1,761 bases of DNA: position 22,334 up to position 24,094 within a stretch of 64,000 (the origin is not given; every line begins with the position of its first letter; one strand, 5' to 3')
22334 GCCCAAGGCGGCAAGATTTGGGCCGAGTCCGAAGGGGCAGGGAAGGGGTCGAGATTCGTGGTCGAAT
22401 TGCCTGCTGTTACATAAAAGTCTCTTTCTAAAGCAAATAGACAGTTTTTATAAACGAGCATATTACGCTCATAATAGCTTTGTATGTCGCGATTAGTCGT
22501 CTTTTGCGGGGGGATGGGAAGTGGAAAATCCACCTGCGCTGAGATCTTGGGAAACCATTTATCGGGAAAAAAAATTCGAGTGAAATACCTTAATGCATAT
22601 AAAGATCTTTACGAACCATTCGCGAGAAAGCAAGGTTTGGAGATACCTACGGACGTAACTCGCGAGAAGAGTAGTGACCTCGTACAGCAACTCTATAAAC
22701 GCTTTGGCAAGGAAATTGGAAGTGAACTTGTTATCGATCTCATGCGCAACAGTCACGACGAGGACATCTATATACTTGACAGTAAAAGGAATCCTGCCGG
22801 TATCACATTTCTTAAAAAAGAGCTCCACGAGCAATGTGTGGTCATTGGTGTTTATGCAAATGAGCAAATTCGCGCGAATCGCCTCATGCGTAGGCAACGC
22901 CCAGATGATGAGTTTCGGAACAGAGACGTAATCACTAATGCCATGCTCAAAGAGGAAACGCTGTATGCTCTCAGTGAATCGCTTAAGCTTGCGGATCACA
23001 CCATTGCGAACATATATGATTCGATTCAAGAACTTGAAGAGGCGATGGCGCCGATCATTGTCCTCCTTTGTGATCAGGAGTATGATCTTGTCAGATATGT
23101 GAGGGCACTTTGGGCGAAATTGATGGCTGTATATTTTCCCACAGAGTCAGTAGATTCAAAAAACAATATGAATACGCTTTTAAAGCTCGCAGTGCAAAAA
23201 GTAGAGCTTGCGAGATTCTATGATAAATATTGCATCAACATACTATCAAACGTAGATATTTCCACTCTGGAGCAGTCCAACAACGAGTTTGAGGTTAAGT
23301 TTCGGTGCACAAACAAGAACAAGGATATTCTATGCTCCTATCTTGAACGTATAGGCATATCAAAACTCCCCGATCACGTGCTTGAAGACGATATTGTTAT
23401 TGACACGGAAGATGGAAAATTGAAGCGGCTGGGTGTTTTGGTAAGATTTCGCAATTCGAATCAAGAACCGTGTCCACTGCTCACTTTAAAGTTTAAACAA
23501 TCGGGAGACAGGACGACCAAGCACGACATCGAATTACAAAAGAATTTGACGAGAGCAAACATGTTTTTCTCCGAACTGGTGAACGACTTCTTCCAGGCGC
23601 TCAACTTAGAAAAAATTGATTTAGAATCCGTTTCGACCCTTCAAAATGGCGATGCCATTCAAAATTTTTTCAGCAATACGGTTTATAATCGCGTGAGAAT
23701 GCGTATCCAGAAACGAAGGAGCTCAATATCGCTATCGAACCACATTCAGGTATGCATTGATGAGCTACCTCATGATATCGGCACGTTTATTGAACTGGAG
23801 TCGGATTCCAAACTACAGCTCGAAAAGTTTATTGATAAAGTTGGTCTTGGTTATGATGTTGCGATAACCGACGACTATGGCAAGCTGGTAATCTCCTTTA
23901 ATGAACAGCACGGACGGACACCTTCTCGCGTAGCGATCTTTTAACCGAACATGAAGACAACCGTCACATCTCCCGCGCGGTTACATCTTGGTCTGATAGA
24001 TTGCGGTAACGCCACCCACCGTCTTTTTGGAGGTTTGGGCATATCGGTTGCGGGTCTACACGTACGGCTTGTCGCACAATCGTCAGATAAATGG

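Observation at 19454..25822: Co-directional locus: AAR-like reductase followed by four phosphotransferases of four unrelated folds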

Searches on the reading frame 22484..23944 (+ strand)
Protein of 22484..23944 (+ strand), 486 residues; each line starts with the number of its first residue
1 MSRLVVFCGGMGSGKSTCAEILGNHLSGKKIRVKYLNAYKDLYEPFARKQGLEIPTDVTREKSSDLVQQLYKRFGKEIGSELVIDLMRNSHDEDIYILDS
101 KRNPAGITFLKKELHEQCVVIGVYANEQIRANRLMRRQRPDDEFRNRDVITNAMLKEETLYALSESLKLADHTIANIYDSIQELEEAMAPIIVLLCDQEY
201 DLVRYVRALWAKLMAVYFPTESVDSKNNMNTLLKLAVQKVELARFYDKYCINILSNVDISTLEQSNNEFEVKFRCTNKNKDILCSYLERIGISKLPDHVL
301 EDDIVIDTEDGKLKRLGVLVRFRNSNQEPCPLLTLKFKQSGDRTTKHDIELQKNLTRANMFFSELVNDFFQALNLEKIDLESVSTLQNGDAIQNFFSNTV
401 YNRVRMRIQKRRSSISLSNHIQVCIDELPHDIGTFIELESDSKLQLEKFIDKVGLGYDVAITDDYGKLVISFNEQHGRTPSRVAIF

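Call 5: search_protein_families(library=pfam, proteins=[window:22484-23941:+], max_evalue=0.01)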
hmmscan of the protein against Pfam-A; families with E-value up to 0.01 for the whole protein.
window:22484-23941:+ (486 aa): 4 families
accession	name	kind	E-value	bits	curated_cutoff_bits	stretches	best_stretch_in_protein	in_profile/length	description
PF13238.12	AAA_18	-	2.9e-06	28.2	29.4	1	5-145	1-120/128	AAA domain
PF01928.26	CYTH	-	1.1e-05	25.7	23.2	1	267-443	2-148/179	CYTH domain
PF13401.12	AAA_22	-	0.0024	18.6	27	1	3-85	6-91/130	AAA domain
PF20720.3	nSTAND3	-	0.0044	17.2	27.2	0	3-46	18-61/155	Novel STAND NTPase 3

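Call 6: search_protein_families(library=ncbifam, proteins=[window:22484-23941:+], max_evalue=0.01)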
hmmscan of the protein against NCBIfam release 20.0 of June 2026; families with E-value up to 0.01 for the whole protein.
window:22484-23941:+ (486 aa): 3 families
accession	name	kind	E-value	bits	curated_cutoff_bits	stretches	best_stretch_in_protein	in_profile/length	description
NF006226.0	PRK08356.1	equivalog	1.5e-08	34.6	189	1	52-192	56-190/195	hypothetical protein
NF041025.1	antiphage_deaminase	equivalog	2e-07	30.3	400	1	5-198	4-212/437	anti-phage dCTP deaminase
NF045780.1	TrlF_fam_ATP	equivalog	0.00041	19.2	350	1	4-188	311-493/944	TrlF family AAA-like ATPase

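Call 10: find_encoding_contigs(protein=window:22484-23944:+, flank=10000, max_places=6)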
Protein window:22484-23944:+ (486 aa): no gene with exactly this product is on record in the collection.

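Call 11: find_homologous_proteins(query=window:22484-23941:+, max_evalue=0.001)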
Query window:22484-23941:+ (486 aa): 3 proteins with E <= 0.001 among 8000 candidates.
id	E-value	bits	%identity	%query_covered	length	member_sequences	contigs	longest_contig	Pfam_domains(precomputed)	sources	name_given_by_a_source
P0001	0.0e+0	1080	100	100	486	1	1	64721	PF01928.27,PF13238.13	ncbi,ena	-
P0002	2.0e-91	325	35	100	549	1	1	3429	PF01928.27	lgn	-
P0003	2.3e-85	305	44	46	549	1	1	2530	-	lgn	-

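Call 12: find_encoding_contigs(protein=P0001, flank=10000, max_places=6)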
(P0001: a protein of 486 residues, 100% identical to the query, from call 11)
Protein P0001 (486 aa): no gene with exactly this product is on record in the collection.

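Call 13: find_encoding_contigs(protein=P0002, flank=10000, max_places=6)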
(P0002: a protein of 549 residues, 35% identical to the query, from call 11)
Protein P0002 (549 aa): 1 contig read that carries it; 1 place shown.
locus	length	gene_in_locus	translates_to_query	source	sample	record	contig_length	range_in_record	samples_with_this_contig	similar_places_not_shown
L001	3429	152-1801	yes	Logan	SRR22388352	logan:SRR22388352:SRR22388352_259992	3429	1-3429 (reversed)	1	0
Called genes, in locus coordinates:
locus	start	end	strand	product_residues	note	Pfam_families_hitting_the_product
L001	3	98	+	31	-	?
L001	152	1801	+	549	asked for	PF01928:CYTH (weak)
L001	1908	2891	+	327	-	PF00069:Pkinase, PF06293:Kdo (faint)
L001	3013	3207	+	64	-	-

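Call 14: find_encoding_contigs(protein=P0003, flank=10000, max_places=6)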
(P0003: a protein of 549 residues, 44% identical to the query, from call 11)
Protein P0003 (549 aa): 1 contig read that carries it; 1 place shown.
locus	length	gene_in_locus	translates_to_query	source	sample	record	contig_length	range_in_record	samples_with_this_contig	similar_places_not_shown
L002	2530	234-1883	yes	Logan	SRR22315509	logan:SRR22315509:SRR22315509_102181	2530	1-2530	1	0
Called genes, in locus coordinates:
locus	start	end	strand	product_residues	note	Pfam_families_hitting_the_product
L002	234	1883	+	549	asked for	-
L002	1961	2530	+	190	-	?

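Call 18: find_related_loci(query=A1, collection=genome_contigs, flank=10000)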
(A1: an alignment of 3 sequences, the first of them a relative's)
Query A1 (486 aa) in genome_contigs; peptide patterns used: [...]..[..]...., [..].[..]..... (x = any residue, [..] = any of these).
67 stretches matched a pattern, but none encodes a relative of the query by tblastn (E <= 1e-3).

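Call 19: find_related_loci(query=A1, collection=metagenome_contigs, flank=10000)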
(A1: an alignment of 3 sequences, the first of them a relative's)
Query A1 (486 aa) in metagenome_contigs; peptide patterns used: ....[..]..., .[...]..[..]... (x = any residue, [..] = any of these).
210 stretches matched a pattern; 1 encode a relative of the query (tblastn E <= 1e-3); 1 distinct loci.
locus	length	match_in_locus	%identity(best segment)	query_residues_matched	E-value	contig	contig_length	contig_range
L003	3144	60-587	30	3-176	5e-23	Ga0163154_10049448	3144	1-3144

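Call 21: search_protein_families(library=padloc, proteins=[window:22484-23941:+, L003:39-1148:+, L003:1108-2007:+, L003:1997-2707:+, L001:1908-2888:+], max_evalue=0.01)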
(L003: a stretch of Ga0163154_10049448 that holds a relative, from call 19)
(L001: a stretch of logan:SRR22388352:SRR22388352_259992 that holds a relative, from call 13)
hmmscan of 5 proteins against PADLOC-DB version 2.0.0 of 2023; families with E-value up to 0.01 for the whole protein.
window:22484-23941:+ (486 aa): 2 families
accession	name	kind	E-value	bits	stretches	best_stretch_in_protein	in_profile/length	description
PDLC02373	dCTPase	-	1.1e-10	39.1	1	5-148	157-296/630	-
PDLC00914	TRIP13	-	0.0026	15.3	0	3-29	72-98/302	TRIP13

L003:39-1148:+ (370 aa): 1 family
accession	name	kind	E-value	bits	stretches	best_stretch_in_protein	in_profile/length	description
PDLC02373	dCTPase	-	6.6e-09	33.2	1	6-186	153-321/630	-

L003:1108-2007:+ (300 aa): 0 families

L003:1997-2707:+ (237 aa): 0 families

L001:1908-2888:+ (327 aa): 20 families
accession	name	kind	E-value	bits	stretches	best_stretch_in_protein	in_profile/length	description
PDLC03920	MkoA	-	2.2e-12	44.1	1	119-234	125-238/1112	-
PDLC03921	MkoA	-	2.1e-09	33.6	1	113-165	584-634/1607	-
PDLC04138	mad6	-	4e-09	33.9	1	110-261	147-291/659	mads_6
PDLC04053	PD-T4-6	-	2.3e-07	28.6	1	113-294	107-278/311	-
PDLC04044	PD-T4-6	-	2.3e-07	28.3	1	120-288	142-293/372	-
PDLC04047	PD-T4-6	-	2.8e-07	27.9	1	112-220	107-209/327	-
PDLC04054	PD-T4-6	-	7.3e-07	26.9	1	114-221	109-211/347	-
PDLC04051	PD-T4-6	-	2e-06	25.1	1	115-284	136-291/476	-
PDLC04046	PD-T4-6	-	1.4e-05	22.5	1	115-170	115-168/427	-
PDLC04780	PDC-M71A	-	2.8e-05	21.7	1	117-266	144-292/352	-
PDLC04049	PD-T4-6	-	3e-05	21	1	115-172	113-168/442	-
PDLC04056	PD-T4-6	-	3.1e-05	21.3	1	112-170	103-156/415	-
PDLC04063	PD-T4-6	-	5e-05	20.2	1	115-169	118-170/564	-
PDLC04042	PD-T4-6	-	5.1e-05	21.1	1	113-285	106-270/292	-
PDLC04045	PD-T4-6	-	5.8e-05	20.2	1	131-266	154-280/350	-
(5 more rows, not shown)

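Call 22: search_protein_families(library=pfam, proteins=[L003:39-1148:+, L003:1108-2007:+, L003:1997-2707:+, L001:1908-2888:+, L001:152-1798:+, L003:2707-3132:-], max_evalue=0.05)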
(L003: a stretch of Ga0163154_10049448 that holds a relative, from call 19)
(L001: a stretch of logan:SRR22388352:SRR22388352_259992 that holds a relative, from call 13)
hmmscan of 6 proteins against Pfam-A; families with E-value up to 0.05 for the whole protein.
L003:39-1148:+ (370 aa): 2 families
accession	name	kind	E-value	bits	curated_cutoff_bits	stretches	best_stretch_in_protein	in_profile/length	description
PF13238.12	AAA_18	-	0.00071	20.5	29.4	1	10-143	1-112/128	AAA domain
PF13401.12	AAA_22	-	0.035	14.8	27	0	7-76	5-75/130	AAA domain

L003:1108-2007:+ (300 aa): 0 families

L003:1997-2707:+ (237 aa): 2 families
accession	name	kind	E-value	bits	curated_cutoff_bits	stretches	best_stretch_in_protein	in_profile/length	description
PF01928.26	CYTH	-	0.00075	19.8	23.2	1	7-182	2-150/179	CYTH domain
PF12672.12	DUF3793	-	0.031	14.7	25.1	0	128-175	66-108/167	Protein of unknown function (DUF3793)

L001:1908-2888:+ (327 aa): 5 families
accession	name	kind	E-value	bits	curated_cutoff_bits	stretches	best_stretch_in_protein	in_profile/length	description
PF00069.31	Pkinase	-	1.4e-10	41.5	31.7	1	39-256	20-237/263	Protein kinase domain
PF06293.20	Kdo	-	2.3e-05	24.4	21.3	1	120-166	122-168/207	Lipopolysaccharide kinase (Kdo/WaaP) family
PF01636.29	APH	-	0.0003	21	23.2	1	135-168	168-198/239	Phosphotransferase enzyme family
PF17667.7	Pkinase_fungal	-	0.0057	15.9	24.1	1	121-172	291-344/387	Fungal protein kinase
PF07714.23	PK_Tyr_Ser-Thr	-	0.032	14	23.1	1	113-247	99-225/258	Protein tyrosine and serine/threonine kinase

L001:152-1798:+ (549 aa): 7 families
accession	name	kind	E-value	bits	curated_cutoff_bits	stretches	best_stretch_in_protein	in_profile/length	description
PF01928.26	CYTH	-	2.7e-06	27.8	23.2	1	331-503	3-146/179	CYTH domain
PF13401.12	AAA_22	-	0.00023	21.9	27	1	8-68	5-49/130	AAA domain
PF13245.12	AAA_19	-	0.00044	20.9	25.1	1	3-43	6-48/134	AAA domain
PF03029.23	ATP_bind_1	-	0.0026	18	27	1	14-43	2-31/240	Conserved hypothetical ATP binding protein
PF00448.28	SRP54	-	0.015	15.4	22.7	1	9-42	2-35/196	SRP54-type protein, GTPase domain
PF13604.12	AAA_30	-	0.026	14.7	27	1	4-42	12-52/191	AAA domain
PF13521.12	AAA_28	-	0.033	14.8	27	0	11-31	2-22/164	AAA domain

L003:2707-3132:- (141 aa): 1 family
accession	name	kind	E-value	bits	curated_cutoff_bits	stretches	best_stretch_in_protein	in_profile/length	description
PF02833.19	DHHA2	-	7.7e-07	30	27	1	53-136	41-125/126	DHHA2 domain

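Call 31: search_solved_structures(query=window:22484-23941:+, max_evalue=1, show_alignments=2)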
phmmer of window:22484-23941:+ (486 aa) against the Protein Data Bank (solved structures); distinct sequences matched with E-value up to 1: 2.
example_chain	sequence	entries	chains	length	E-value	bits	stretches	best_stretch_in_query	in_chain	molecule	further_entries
3lw7_A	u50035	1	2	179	6.4e-06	28.5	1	8-177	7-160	Adenylate kinase related protein (AdkA-like)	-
3h0k_A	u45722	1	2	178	7.1e-06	28.4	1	59-177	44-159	UPF0200 protein SSO1041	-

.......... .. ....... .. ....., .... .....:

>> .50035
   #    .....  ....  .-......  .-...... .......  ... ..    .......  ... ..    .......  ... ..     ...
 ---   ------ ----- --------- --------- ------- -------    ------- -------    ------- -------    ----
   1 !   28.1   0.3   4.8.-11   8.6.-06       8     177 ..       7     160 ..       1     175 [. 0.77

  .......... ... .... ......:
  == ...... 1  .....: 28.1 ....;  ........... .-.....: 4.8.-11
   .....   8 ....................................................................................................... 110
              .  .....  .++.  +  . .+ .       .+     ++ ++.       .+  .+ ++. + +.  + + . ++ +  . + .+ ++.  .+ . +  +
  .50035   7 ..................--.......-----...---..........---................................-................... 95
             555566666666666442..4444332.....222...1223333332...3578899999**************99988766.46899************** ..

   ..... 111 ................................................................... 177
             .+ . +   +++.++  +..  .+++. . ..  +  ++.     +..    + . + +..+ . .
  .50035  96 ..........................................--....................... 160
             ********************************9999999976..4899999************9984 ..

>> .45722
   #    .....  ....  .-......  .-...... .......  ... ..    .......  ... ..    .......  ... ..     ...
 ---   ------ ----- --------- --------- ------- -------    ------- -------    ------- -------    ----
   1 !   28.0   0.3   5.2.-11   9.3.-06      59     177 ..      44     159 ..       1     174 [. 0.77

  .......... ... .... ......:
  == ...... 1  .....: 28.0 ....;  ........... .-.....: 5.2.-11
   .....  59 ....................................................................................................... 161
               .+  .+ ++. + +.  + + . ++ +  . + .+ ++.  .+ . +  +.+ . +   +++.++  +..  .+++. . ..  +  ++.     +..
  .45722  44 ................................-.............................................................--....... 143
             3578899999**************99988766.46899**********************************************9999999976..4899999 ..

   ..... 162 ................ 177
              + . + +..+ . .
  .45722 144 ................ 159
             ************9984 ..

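Call 46: search_protein_representatives(alignment_id=A1)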
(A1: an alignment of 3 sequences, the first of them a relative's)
Query: 3 sequences, 548 profile positions. Proteins with E-value up to 0.001 (for the whole library): 405; up to 1e-10: 62; up to 1e-30: 16. The best 150 are listed.
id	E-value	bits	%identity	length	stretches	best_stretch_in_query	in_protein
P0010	4.9e-264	893.4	-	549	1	1-548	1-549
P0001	5.9e-239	810.6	-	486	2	295-547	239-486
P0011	3.0e-197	672.9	-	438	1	40-473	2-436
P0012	7.5e-135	467.0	-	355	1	196-547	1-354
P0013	1.5e-117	409.9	-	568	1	4-547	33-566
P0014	1.3e-62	228.5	-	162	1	1-162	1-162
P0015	2.3e-57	211.2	-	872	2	5-182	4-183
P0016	2.3e-53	198.0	-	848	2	29-193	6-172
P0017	6.2e-38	147.1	-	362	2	320-548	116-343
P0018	9.6e-37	143.2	-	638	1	9-193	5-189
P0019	2.9e-34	135.0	-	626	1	6-183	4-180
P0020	1.1e-33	133.0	-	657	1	2-237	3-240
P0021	7.3e-33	130.4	-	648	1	5-190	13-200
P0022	1.2e-31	126.3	-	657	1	5-185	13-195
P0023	2.0e-31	125.6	-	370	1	5-182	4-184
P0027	8.8e-28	113.6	-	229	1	2-196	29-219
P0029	2.4e-22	95.6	-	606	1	1-183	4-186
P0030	8.4e-20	87.3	-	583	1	329-541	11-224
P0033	1.3e-17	80.0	-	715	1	6-183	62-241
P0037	1.1e-16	76.9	-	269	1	328-548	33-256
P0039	1.5e-16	76.5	-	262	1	316-547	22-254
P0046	7.0e-15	71.0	-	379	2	69-190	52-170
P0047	5.6e-14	68.0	-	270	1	317-547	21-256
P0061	2.0e-11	59.6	-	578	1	329-546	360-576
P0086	5.8e-09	51.5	-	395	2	65-189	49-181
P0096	1.4e-08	50.2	-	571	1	329-535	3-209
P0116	2.6e-07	46.0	-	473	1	329-541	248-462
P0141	1.5e-06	43.5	-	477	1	45-198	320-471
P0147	1.7e-06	43.3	-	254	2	465-547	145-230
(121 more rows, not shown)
